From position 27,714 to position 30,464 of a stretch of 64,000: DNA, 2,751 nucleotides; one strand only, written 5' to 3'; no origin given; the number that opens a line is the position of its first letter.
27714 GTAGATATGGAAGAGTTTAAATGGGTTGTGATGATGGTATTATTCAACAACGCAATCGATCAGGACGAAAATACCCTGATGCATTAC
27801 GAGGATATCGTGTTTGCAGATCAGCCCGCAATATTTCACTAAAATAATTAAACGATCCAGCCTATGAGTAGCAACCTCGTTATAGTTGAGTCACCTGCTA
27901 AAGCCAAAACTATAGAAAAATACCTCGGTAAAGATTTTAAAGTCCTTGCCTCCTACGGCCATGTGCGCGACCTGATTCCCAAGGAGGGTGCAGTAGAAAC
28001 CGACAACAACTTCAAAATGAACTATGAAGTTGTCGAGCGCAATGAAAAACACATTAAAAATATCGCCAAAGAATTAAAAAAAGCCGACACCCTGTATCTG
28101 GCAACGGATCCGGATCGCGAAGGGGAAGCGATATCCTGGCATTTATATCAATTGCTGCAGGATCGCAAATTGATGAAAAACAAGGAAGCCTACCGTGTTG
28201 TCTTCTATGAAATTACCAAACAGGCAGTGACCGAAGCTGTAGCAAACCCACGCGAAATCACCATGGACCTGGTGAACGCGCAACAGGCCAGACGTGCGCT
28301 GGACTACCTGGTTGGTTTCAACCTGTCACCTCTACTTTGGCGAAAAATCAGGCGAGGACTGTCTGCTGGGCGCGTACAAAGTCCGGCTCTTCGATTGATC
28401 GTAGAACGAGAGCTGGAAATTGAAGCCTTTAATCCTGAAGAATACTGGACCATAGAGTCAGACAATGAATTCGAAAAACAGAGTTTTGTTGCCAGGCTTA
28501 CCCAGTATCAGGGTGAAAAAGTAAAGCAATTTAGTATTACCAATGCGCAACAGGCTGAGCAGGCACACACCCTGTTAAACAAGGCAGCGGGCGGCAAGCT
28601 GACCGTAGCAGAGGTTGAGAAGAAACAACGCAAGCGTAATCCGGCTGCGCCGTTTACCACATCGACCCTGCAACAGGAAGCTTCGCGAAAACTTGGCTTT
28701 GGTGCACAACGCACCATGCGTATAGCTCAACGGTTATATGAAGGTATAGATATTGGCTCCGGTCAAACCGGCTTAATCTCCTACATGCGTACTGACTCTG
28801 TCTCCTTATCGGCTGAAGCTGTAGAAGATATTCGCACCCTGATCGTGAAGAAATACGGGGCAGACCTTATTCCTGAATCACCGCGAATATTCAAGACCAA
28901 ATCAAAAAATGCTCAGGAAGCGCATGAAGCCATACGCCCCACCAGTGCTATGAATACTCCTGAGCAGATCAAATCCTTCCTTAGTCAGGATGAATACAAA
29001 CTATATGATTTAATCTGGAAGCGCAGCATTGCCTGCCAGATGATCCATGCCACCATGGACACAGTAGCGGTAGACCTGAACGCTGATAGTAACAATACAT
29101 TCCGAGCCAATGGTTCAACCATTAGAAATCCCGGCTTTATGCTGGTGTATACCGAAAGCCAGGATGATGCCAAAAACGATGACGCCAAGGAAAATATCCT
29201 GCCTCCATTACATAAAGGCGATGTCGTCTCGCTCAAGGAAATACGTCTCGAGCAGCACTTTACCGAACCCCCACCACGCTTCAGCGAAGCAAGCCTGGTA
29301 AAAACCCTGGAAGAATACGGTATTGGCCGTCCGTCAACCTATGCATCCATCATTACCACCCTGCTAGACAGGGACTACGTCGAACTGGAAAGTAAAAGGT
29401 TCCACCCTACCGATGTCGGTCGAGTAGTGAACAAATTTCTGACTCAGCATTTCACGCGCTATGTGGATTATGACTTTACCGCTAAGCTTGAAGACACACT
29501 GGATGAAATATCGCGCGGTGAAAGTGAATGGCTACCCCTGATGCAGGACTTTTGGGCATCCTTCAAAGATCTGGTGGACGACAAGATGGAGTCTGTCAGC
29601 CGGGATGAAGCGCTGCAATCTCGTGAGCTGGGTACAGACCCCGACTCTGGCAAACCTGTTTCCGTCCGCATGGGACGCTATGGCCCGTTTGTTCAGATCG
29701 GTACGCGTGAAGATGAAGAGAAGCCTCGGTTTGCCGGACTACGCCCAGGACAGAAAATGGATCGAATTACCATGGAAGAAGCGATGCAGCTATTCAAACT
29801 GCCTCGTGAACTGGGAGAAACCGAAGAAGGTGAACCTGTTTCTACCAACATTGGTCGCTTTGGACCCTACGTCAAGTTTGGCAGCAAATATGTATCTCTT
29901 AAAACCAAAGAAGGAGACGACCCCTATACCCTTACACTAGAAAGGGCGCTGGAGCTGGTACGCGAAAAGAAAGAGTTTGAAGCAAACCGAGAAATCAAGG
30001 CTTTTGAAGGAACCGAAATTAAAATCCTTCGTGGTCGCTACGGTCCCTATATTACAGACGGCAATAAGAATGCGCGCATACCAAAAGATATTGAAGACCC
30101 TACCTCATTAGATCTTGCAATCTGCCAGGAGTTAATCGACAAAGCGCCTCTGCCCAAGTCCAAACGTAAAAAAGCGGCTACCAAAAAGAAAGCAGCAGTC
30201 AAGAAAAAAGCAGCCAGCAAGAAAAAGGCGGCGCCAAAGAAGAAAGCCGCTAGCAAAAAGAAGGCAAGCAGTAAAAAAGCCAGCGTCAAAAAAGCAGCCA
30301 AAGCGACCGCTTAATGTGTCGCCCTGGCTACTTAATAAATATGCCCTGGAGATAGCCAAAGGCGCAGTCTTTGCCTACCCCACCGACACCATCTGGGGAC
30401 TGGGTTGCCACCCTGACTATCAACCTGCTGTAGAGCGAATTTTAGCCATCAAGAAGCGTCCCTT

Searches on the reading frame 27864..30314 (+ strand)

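Call 38: search_protein_families(library=ncbifam, proteins=[window:27864-30314:+], max_evalue=1e-10)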
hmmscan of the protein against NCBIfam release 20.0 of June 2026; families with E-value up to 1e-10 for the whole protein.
window:27864-30314:+ (816 aa): 12 families
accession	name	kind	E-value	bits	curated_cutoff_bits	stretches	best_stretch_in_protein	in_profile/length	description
NF006451.0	PRK08780.1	equivalog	0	1379.4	1265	1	1-814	1-813/824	DNA topoisomerase I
TIGR01051.1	topA_bact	equivalog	5.6e-241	801.9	456.4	1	5-615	1-622/632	type I DNA topoisomerase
NF004966.0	PRK06319.1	equivalog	1.1e-187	625.9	868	1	1-572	1-578/862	DNA topoisomerase I/SWI domain fusion protein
TIGR01054.1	rgy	equivalog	1.7e-87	294.1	471.7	1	54-569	699-1171/1172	reverse gyrase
NF005829.0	PRK07726.1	subfamily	8.8e-84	282.4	597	1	51-616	70-636/669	DNA topoisomerase 3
TIGR01057.1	topA_arch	equivalog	4.7e-82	276.1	458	1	26-553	41-547/618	DNA topoisomerase I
NF004438.0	PRK05776.1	equivalog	3.8e-76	256.7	793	1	23-555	49-563/677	DNA topoisomerase I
NF005555.0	PRK07220.1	equivalog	3.3e-74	250.5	635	1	60-555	84-549/740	DNA topoisomerase I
NF011532.0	PRK14973.1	equivalog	7.2e-72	242.5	930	1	60-566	82-559/936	DNA topoisomerase I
TIGR01056.1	topB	subfamily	4.8e-71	240.2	515.75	1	53-579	74-605/706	DNA topoisomerase III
NF006032.0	PRK08173.1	equivalog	3e-48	164.2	1058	1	53-572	74-606/863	DNA topoisomerase III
NF011313.0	PRK14724.1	equivalog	1.6e-33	115.6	1088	1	57-572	82-626/988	DNA topoisomerase III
